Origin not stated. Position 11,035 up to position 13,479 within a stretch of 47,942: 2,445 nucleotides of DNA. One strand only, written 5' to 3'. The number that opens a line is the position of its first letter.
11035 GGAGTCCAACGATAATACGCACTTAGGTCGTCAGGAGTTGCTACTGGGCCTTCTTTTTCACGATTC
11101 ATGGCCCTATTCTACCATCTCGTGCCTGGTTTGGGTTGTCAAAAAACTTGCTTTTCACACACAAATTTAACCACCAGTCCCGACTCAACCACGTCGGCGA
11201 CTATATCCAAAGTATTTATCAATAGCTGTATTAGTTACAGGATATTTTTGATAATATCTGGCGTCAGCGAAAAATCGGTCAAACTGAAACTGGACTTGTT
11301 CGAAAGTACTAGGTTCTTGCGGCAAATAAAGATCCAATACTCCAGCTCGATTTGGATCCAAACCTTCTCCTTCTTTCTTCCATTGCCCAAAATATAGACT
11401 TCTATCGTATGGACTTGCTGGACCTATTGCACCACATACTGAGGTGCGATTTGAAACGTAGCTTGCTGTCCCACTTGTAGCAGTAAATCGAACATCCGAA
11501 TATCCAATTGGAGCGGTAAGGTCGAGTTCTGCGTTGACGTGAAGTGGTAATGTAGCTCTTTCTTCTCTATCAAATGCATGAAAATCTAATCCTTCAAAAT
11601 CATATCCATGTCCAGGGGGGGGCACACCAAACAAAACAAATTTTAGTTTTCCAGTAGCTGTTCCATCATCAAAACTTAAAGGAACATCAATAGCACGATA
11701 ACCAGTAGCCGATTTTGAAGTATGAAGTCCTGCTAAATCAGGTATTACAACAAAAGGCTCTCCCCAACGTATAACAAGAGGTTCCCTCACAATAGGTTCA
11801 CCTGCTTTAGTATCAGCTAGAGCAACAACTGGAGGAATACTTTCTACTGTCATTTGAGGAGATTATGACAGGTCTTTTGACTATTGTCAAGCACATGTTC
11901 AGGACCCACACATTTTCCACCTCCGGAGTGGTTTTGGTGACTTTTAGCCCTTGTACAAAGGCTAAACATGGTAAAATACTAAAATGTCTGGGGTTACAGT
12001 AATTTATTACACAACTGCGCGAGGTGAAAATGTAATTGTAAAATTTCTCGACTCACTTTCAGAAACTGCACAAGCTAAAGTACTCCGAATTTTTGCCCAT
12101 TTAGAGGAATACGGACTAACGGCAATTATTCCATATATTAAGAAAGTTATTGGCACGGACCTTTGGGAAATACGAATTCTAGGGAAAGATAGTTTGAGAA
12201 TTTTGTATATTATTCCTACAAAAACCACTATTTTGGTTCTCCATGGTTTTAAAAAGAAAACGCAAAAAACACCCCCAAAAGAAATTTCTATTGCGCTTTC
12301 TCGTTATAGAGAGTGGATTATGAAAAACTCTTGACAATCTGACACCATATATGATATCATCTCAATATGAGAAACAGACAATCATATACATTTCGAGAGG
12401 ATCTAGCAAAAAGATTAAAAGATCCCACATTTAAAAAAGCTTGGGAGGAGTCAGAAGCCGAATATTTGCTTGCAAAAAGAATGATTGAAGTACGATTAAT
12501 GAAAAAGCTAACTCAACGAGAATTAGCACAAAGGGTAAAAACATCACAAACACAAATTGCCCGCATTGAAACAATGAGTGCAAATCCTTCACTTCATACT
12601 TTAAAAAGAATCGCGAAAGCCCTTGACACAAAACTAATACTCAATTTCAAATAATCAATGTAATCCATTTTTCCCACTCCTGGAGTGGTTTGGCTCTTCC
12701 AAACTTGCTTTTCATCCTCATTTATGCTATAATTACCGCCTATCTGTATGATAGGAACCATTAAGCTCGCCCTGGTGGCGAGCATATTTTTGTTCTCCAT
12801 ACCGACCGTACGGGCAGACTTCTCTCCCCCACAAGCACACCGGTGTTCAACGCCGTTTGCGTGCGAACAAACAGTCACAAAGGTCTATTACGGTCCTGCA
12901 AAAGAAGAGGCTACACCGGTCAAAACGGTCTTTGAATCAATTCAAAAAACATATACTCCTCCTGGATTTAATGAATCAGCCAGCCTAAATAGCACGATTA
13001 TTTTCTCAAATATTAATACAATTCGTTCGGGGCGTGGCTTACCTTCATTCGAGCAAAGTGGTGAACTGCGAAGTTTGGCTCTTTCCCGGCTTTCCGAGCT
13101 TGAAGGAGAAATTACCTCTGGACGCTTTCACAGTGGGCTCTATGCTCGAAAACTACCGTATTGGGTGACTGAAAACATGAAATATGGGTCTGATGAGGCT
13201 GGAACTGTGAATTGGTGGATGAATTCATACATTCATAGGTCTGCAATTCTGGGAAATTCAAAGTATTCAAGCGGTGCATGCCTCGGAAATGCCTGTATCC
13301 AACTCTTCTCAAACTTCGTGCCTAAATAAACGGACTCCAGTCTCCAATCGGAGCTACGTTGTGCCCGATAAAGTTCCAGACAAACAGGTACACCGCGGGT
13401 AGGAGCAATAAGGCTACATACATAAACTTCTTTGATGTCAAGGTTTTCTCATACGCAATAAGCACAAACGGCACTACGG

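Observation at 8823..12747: tRNA-Cys-flanked, G+C-shifted island of orphan genes: best candidate for an undescribed accessory system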

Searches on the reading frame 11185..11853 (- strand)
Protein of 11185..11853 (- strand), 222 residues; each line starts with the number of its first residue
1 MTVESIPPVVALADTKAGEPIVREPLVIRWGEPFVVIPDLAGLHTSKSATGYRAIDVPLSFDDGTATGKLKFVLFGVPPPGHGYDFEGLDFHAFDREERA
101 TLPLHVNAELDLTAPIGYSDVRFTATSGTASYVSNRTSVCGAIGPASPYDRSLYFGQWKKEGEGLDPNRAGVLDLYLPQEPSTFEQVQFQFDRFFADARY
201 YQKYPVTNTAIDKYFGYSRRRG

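Call 4: search_protein_families(library=pfam, proteins=[window:11185-11853:-], max_evalue=1)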
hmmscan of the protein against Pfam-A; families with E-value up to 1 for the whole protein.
window:11185-11853:- (222 aa): 0 families

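Call 5: search_protein_families(library=padloc, proteins=[window:11185-11853:-], max_evalue=1)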
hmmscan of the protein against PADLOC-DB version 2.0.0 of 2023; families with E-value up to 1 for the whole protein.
window:11185-11853:- (222 aa): 0 families

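Call 6: search_protein_families(library=ncbifam, proteins=[window:11185-11853:-], max_evalue=1)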
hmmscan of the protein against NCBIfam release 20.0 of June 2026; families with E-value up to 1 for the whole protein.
window:11185-11853:- (222 aa): 0 families

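Call 11: find_homologous_proteins(query=window:11185-11853:-)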
Query window:11185-11853:- (222 aa): 1 proteins with E <= 0.001 among 279 candidates.
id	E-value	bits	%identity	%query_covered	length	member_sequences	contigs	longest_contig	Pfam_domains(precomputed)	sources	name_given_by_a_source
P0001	5.0e-146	503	99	100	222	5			-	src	-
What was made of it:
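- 11185..11853 (-): ORF B, 222 aa. An orphan soluble protein, predicted beta-rich. GC1/GC2/GC3 = 0.59/0.46/0.18. It contains a C8 run (11615-11622). Only its own cluster (call 11).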

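Call 15: list_cluster_members(proteins=[P0001, P0002, P0003])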
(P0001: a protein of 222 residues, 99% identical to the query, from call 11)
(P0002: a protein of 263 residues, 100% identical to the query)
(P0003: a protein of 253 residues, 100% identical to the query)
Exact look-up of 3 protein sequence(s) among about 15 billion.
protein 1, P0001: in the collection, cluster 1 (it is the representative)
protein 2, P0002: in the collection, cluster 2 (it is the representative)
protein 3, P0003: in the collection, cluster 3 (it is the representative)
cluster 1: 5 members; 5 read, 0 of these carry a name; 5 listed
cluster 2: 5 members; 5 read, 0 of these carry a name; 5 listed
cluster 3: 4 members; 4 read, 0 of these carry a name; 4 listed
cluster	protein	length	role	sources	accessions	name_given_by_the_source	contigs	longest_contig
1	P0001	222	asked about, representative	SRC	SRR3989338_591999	-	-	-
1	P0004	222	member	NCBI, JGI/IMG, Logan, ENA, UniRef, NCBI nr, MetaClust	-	-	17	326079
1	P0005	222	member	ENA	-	-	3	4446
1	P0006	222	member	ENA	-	-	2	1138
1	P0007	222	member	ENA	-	-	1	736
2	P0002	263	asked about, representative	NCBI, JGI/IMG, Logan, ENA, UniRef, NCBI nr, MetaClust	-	-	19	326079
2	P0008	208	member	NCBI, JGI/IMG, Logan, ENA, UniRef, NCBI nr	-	-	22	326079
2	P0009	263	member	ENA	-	-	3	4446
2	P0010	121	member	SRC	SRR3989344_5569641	-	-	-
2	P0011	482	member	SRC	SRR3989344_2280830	-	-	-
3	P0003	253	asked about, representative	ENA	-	-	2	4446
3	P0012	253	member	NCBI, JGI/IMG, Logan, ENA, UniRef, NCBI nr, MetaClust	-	-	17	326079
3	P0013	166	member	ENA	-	-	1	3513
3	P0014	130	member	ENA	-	-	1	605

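Call 22: search_protein_families(library=phrogs, proteins=[window:11185-11853:-], max_evalue=1)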
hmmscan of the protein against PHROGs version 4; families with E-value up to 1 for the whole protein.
window:11185-11853:- (222 aa): 0 families

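Call 24: search_solved_structures(query=window:11185-11853:-, max_evalue=10)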
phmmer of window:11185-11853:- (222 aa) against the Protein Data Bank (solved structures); distinct sequences matched with E-value up to 10: 0.

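Call 39: predict_structure(protein=window:11185-11853:-)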
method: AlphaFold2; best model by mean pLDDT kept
length: 222 residues; sequences in the alignment: 1
mean_pLDDT: 35.1   pTM: 0.27
mean pLDDT of the five models: 35.1, 32.0, 27.9, 27.8, 26.7
residues with pLDDT >= 90: 0; 70-90: 0; 50-70: 2; < 50: 220
segments of 3 or more residues with pLDDT < 50: 1-60, 65-222
pLDDT, mean of each block of 10 residues (from residue 1): 37 35 40 43 38 45 48 43 41 43 38 30 22 23 27 29 36 30 32 29 32 33 31
secondary structure, 60 per line:
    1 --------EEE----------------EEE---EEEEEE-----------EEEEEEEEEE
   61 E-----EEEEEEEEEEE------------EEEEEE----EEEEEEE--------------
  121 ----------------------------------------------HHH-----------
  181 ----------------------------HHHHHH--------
elements in order: E9-11 E28-30 E34-39 E51-61 E67-77 E90-95 E100-106 H209-214
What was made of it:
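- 11185..11853 (-): AF2 pLDDT 35 (call 39).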

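Call 53: find_related_loci(query=window:11185-11853:-, collection=viral_contigs, flank=8000)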
Query window:11185-11853:- (222 aa) in viral_contigs; peptide patterns used: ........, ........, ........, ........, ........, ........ (x = any residue, [..] = any of these).
11 stretches matched a pattern, but none encodes a relative of the query by tblastn (E <= 1e-3).

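Call 57: search_dna_similar(query=window:11185-11853:-, collection=phages, mode=protein, max_evalue=1, max_rows=8)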
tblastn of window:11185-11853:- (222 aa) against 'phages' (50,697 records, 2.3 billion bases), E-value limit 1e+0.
No match.

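Call 80: search_dna_similar(query=window:11185-11853:-, collection=plasmids, mode=protein, max_evalue=1, max_rows=8)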
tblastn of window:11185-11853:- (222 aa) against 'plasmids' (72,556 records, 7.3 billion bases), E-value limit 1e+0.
Records with a match: 1; places in all: 1; records where one place covers at least 80% of the query: 0.
Best place of each record, by identity: <60% 1.
By first word of the organism name: Haloferacaceae 1.
By predicted mobility (MOB-suite, as given by PLSDB): non-mobilizable 1.
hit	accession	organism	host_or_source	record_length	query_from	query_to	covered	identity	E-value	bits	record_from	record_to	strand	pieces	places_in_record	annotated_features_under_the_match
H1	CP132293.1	Haloferacaceae archaeon XH8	cell culture,Pickle salt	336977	50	188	63%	28.4%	5e-1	39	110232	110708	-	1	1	record has no annotation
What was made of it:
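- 11185..11853 (-): No significant match in PDB, phages, plasmids or viral contigs (calls 24, 57, 80, 53); the one plasmid tblastn match has E 0.5.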

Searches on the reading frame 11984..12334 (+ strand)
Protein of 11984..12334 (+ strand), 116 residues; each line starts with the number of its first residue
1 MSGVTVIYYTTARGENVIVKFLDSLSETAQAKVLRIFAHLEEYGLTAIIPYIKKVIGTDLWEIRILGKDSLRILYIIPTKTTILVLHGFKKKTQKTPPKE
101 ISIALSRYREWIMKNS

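Call 4: search_protein_families(library=pfam, proteins=[window:11984-12334:+], max_evalue=1)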
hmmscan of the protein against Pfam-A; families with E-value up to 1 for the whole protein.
window:11984-12334:+ (116 aa): 1 family
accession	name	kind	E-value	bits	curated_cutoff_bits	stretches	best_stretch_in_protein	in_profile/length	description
PF05973.20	Gp49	-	6.3e-22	77.9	23.9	1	20-108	1-89/90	Phage derived protein Gp49-like (DUF891)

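Call 5: search_protein_families(library=padloc, proteins=[window:11984-12334:+], max_evalue=1)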
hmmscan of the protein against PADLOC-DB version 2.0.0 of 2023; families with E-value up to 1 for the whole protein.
window:11984-12334:+ (116 aa): 2 families
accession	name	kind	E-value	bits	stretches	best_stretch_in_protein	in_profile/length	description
PDLC03886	NsnC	-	5e-08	30.7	1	50-105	226-283/293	-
PDLC03894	NsnC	-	0.038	11.5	1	19-106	196-287/294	-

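Call 6: search_protein_families(library=ncbifam, proteins=[window:11984-12334:+], max_evalue=1)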
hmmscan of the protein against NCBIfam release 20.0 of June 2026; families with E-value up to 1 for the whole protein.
window:11984-12334:+ (116 aa): 1 family
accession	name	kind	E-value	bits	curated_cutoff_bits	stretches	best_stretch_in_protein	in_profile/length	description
TIGR02683.1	upstrm_HI1419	hypoth_equivalog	0.00021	21.6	62.85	1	19-96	10-83/95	type II toxin-antitoxin system RelE/ParE family toxin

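Call 22: search_protein_families(library=phrogs, proteins=[window:11984-12334:+], max_evalue=1)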
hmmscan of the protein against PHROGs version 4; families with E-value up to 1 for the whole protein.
window:11984-12334:+ (116 aa): 2 families
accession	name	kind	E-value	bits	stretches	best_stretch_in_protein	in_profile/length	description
phrog_2523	-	unknown function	1.5e-22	80.7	1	18-111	11-104/108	-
phrog_3445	-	moron, auxiliary metabolic gene and host takeover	6.1e-07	30.6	1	14-111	9-99/103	toxin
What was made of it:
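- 11984..12334 (+): higB-like toxin, 116 aa (Gp49/PF05973, RelE/ParE superfamily). Pfam 6e-22 (call 4); PHROG 1.5e-22 (call 22); NCBIfam RelE/ParE (call 6).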

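Call 71: search_protein_families(library=pfam, proteins=[P0016, L093:5016-5393:+, L093:5442-6071:+, L093:1699-2784:+], max_evalue=0.1)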
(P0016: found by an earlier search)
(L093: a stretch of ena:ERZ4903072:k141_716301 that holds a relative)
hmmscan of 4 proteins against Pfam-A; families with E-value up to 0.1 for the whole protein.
P0016 (709 aa): 2 families
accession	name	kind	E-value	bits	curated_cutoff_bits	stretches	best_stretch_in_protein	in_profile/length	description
PF00486.34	Trans_reg_C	-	1.1e-38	131.6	26.2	4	529-602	4-77/77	Transcriptional regulatory protein, C terminal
PF06969.22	HemN_C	-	0.019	15.4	24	1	192-233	21-63/67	HemN C-terminal domain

L093:5016-5393:+ (125 aa): 0 families

L093:5442-6071:+ (209 aa): 0 families

L093:1699-2784:+ (361 aa): 16 families
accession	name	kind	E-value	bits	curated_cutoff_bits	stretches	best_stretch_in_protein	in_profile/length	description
PF00004.35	AAA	-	7.4e-19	68.9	21.2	1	132-270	1-127/131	ATPase family associated with various cellular activities (AAA)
PF22667.2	Lon_lid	-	3.5e-08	33.4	27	1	293-344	1-52/57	Lon protease AAA+ ATPase lid domain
PF07728.20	AAA_5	-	1.2e-07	32.3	22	1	132-261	2-134/139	AAA domain (dynein-related subfamily)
PF07724.20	AAA_2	-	3.7e-05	24.3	27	1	133-255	7-126/166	AAA domain (Cdc48 subfamily)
PF13401.12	AAA_22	-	0.0001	23.1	27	1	129-226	5-110/130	AAA domain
PF07726.17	AAA_3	-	0.0004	20.7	27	1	133-263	3-121/131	ATPase family associated with various cellular activities (AAA)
PF13173.12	AAA_14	-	0.00066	20.1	27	1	130-271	3-120/129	AAA domain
PF13191.12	AAA_16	-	0.0021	19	32.6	1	126-158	20-56/167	AAA ATPase domain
PF13671.12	AAA_33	-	0.0027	18.5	27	1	132-158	2-28/143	AAA domain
PF24883.2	NPHP3_N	-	0.0091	16.6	24.8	1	116-154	6-47/164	Nephrocystin 3, N-terminal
PF05729.18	NACHT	-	0.03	14.6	26.7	0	133-155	4-26/167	NACHT domain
PF13604.12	AAA_30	-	0.03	14.5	27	1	129-155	18-44/191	AAA domain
PF00448.28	SRP54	-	0.034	14.2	22.7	1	131-155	3-27/196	SRP54-type protein, GTPase domain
PF13238.12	AAA_18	-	0.069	14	29.4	0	134-157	3-28/128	AAA domain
PF02367.23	TsaE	-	0.07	13.5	26.6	0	121-155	13-47/128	Threonylcarbamoyl adenosine biosynthesis protein TsaE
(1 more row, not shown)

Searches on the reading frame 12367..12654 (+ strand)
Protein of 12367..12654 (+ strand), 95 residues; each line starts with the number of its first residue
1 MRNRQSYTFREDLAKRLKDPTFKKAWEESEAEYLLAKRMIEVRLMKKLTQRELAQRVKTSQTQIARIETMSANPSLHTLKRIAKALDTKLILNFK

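Call 4: search_protein_families(library=pfam, proteins=[window:12367-12654:+], max_evalue=1)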
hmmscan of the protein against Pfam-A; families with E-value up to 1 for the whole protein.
window:12367-12654:+ (95 aa): 11 families
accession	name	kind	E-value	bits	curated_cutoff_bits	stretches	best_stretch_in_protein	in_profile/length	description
PF01381.28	HTH_3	-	7.3e-14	52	23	1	41-90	3-52/55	Helix-turn-helix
PF13560.12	HTH_31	-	5.5e-08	33.4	27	1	43-88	10-56/64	Helix-turn-helix domain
PF12844.13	HTH_19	-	8.1e-08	32.5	30.2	1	38-87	3-52/64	Helix-turn-helix domain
PF13443.12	HTH_26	-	3.8e-06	27.5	22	1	46-89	9-53/63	Cro/C1-type HTH DNA-binding domain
PF07742.17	BTG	-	0.0067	16.5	23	1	3-69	24-88/117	BTG family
PF13744.12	HTH_37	-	0.0079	16.4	27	1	27-90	11-75/80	Helix-turn-helix domain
PF01371.25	Trp_repressor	-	0.0098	16.4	27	1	35-69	35-71/88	Trp repressor protein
PF13413.12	HTH_25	-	0.019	15.2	24.6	1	40-70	3-33/62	Helix-turn-helix domain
PF04545.22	Sigma70_r4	-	0.019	14.9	24.1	1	39-69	12-42/50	Sigma-70, region 4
PF13542.12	HTH_Tnp_ISL3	-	0.058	13.3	27.4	1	35-67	15-46/51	Helix-turn-helix domain of transposase family ISL3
PF13412.12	HTH_24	-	0.1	12.6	21.9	1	48-66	18-36/48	Winged helix-turn-helix DNA-binding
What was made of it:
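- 12367..12654 (+): higA-like antitoxin, 95 aa (Xre-type HTH_3). Pfam 7e-14 (call 4).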

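Call 5: search_protein_families(library=padloc, proteins=[window:12367-12654:+], max_evalue=1)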
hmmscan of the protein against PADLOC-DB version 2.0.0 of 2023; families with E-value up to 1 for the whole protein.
window:12367-12654:+ (95 aa): 21 families
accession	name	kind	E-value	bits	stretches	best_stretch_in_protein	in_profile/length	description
PDLC02926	HTH_VI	-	2.7e-11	41.6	1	39-90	6-57/92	-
PDLC04142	capH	-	2.7e-10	39.2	1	35-89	7-61/103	capH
PDLC03952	RmrA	-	2.6e-09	34.4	1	23-88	11-76/395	-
PDLC03951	RmrA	-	7.6e-07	26.4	1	36-88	10-62/400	-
PDLC03954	RmrA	-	7.6e-07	26.4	1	34-89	10-65/380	-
PDLC03949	RmrA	-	2.1e-06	24.8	1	36-88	4-56/363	-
PDLC04760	PDC-M64C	-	2.9e-06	25.6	1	11-91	3-83/93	-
PDLC03946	RmrA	-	3.2e-06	24.1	1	36-87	4-55/357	-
PDLC03665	Control_protein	-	5.8e-06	24.5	1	30-88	4-63/77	control protein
PDLC03947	RmrA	-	1.4e-05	22.2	1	29-88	6-65/383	-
PDLC03944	RmrA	-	3.6e-05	21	1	36-87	8-59/384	-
PDLC03668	Control_protein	-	5.2e-05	21.7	1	41-90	15-64/79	control protein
PDLC03953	RmrA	-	7.7e-05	20.1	1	36-88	7-59/373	-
PDLC03945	RmrA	-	8.3e-05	19.9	1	37-88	5-56/394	-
PDLC03956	RmrA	-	0.00017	18.7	1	34-88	8-63/399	-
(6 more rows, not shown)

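Call 6: search_protein_families(library=ncbifam, proteins=[window:12367-12654:+], max_evalue=1)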
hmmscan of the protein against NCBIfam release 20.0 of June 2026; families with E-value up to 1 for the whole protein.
window:12367-12654:+ (95 aa): 26 families (the best 25 are shown)
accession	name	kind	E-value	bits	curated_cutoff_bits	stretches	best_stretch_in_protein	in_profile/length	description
NF041951.1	phage_RstR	subfamily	3.3e-10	40.2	80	1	35-87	3-55/108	RstR family transcriptional repressor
NF006015.0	PRK08154.1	subfamily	6.9e-09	35.3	204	1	22-90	16-86/314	anaerobic benzoate catabolism transcriptional regulator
NF010465.0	PRK13890.1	equivalog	1.9e-07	31.2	96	1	41-91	12-62/121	conjugal transfer protein TrbA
NF047948.1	male_kill_WMK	equivalog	5.5e-07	29.3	300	1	30-87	158-215/300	WO male-killing family protein Wmk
TIGR00270.2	TIGR00270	equivalog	2.4e-06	27.4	110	1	36-91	77-132/159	multiprotein bridging factor aMBF1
NF007271.0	PRK09726.1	equivalog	3.3e-06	27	79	1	35-92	13-70/88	type II toxin-antitoxin system antitoxin HipB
TIGR03070.1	couple_hipB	subfamily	1e-05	25.4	71.65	1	41-90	9-58/58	type II toxin-antitoxin system Y4mF family antitoxin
NF007257.0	PRK09706.1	subfamily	0.0001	22.1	101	1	33-87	4-58/135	transcriptional repressor DicA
TIGR03830.1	CxxCG_CxxCG_HTH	subfamily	0.00019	21.2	61.8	1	28-80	59-111/127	type II TA system antitoxin MqsA family protein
TIGR02980.1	SigBFG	subfamily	0.00024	20.9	234.35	1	37-70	184-217/227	SigB/SigF/SigG family RNA polymerase sigma factor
NF007408.0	PRK09943.1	equivalog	0.00042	19.9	211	1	33-90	6-63/185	HTH-type transcriptional regulator PuuR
NF052239.1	antitox_spr1629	equivalog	0.0015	17.7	335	1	37-88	5-56/377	spr1629 family repressor/antitoxin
NF006071.0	PRK08215.1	equivalog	0.0024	17.5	372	1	37-71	215-249/258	RNA polymerase sporulation sigma factor SigG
NF004052.0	PRK05572.1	subfamily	0.0027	17.2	311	1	36-69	207-240/252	SigF/SigG family RNA polymerase sporulation sigma factor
TIGR02612.1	mob_myst_A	hypoth_equivalog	0.0033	17.3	122.6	1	43-94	34-87/150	mobile mystery protein A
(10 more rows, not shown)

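Call 22: search_protein_families(library=phrogs, proteins=[window:12367-12654:+], max_evalue=1)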
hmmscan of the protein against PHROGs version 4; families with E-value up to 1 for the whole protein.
window:12367-12654:+ (95 aa): 35 families (the best 25 are shown)
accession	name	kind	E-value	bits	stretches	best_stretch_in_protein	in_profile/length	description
phrog_1373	-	transcription regulation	3.2e-17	64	1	5-94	33-123/166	transcriptional regulator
phrog_8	-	transcription regulation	6.8e-11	43.2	1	25-88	67-130/346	transcriptional regulator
phrog_3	-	transcription regulation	1.1e-09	39.5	1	28-90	82-145/430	transcriptional repressor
phrog_38027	-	transcription regulation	4.5e-08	34.2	1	39-88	73-122/143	transcriptional repressor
phrog_5823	-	transcription regulation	4.8e-08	33.6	1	35-90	7-63/404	transcriptional regulator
phrog_2439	-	transcription regulation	7.9e-07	29.3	1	37-89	10-62/367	transcriptional regulator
phrog_2339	-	DNA, RNA and nucleotide metabolism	1.5e-06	29.1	1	34-93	25-85/98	HTH DNA binding protein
phrog_4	-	transcription regulation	2.4e-06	27.8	1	35-89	137-187/400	transcriptional repressor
phrog_7241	-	transcription regulation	2.9e-06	28.3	1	43-89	70-116/122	transcriptional regulator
phrog_29047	-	unknown function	3.9e-05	24.6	1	39-90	96-147/159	-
phrog_2328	-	transcription regulation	8.9e-05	23.3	1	26-87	9-68/128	transcriptional repressor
phrog_3951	-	unknown function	0.00012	22.7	1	13-83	225-293/301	-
phrog_7126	-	DNA, RNA and nucleotide metabolism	0.00013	22.9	1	43-87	26-71/120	HTH DNA binding protein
phrog_2967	-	transcription regulation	0.00013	22.6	1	35-89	11-65/225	transcriptional regulator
phrog_1124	-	transcription regulation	0.00024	21.7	1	35-87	9-60/177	transcriptional regulator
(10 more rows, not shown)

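Call 71: search_protein_families(library=pfam, proteins=[P0016, L093:5016-5393:+, L093:5442-6071:+, L093:1699-2784:+], max_evalue=0.1)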
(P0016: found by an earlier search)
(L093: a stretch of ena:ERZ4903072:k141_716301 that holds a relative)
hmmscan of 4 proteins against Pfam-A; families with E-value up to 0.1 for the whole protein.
P0016 (709 aa): 2 families
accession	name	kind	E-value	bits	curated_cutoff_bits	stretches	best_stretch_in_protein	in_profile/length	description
PF00486.34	Trans_reg_C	-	1.1e-38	131.6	26.2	4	529-602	4-77/77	Transcriptional regulatory protein, C terminal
PF06969.22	HemN_C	-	0.019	15.4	24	1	192-233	21-63/67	HemN C-terminal domain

L093:5016-5393:+ (125 aa): 0 families

L093:5442-6071:+ (209 aa): 0 families

L093:1699-2784:+ (361 aa): 16 families
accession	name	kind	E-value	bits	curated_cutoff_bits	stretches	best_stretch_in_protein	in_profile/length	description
PF00004.35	AAA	-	7.4e-19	68.9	21.2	1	132-270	1-127/131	ATPase family associated with various cellular activities (AAA)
PF22667.2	Lon_lid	-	3.5e-08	33.4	27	1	293-344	1-52/57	Lon protease AAA+ ATPase lid domain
PF07728.20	AAA_5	-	1.2e-07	32.3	22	1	132-261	2-134/139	AAA domain (dynein-related subfamily)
PF07724.20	AAA_2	-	3.7e-05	24.3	27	1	133-255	7-126/166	AAA domain (Cdc48 subfamily)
PF13401.12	AAA_22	-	0.0001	23.1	27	1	129-226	5-110/130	AAA domain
PF07726.17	AAA_3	-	0.0004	20.7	27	1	133-263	3-121/131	ATPase family associated with various cellular activities (AAA)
PF13173.12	AAA_14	-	0.00066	20.1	27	1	130-271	3-120/129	AAA domain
PF13191.12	AAA_16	-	0.0021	19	32.6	1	126-158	20-56/167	AAA ATPase domain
PF13671.12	AAA_33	-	0.0027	18.5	27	1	132-158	2-28/143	AAA domain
PF24883.2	NPHP3_N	-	0.0091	16.6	24.8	1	116-154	6-47/164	Nephrocystin 3, N-terminal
PF05729.18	NACHT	-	0.03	14.6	26.7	0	133-155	4-26/167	NACHT domain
PF13604.12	AAA_30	-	0.03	14.5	27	1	129-155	18-44/191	AAA domain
PF00448.28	SRP54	-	0.034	14.2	22.7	1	131-155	3-27/196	SRP54-type protein, GTPase domain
PF13238.12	AAA_18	-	0.069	14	29.4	0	134-157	3-28/128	AAA domain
PF02367.23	TsaE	-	0.07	13.5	26.6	0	121-155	13-47/128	Threonylcarbamoyl adenosine biosynthesis protein TsaE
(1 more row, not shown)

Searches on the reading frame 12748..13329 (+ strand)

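Call 4: search_protein_families(library=pfam, proteins=[window:12748-13329:+], max_evalue=1)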
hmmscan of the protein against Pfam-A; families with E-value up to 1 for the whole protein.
window:12748-13329:+ (193 aa): 2 families
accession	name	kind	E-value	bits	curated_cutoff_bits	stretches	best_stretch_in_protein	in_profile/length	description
PF00188.32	CAP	-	0.0034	18.7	21.1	1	87-170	2-93/117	Cysteine-rich secretory protein family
PF05935.17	Arylsulfotrans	-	0.17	11.3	24.2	1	125-165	10-50/374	Arylsulfotransferase (ASST)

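Call 5: search_protein_families(library=padloc, proteins=[window:12748-13329:+], max_evalue=1)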
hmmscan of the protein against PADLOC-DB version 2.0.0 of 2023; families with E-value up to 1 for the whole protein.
window:12748-13329:+ (193 aa): 0 families

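Call 6: search_protein_families(library=ncbifam, proteins=[window:12748-13329:+], max_evalue=1)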
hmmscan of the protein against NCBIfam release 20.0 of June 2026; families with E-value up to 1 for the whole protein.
window:12748-13329:+ (193 aa): 1 family
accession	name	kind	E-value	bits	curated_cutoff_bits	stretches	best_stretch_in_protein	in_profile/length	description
TIGR02909.1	spore_YkwD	subfamily_domain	0.16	11.9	171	1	142-171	73-103/127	uncharacterized protein, YkwD family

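Call 22: search_protein_families(library=phrogs, proteins=[window:12748-13329:+], max_evalue=1)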
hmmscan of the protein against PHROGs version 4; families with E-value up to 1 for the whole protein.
window:12748-13329:+ (193 aa): 1 family
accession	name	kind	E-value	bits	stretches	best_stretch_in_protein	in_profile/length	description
phrog_16914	-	moron, auxiliary metabolic gene and host takeover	0.41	11.3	0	153-175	157-178/200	sporulation protein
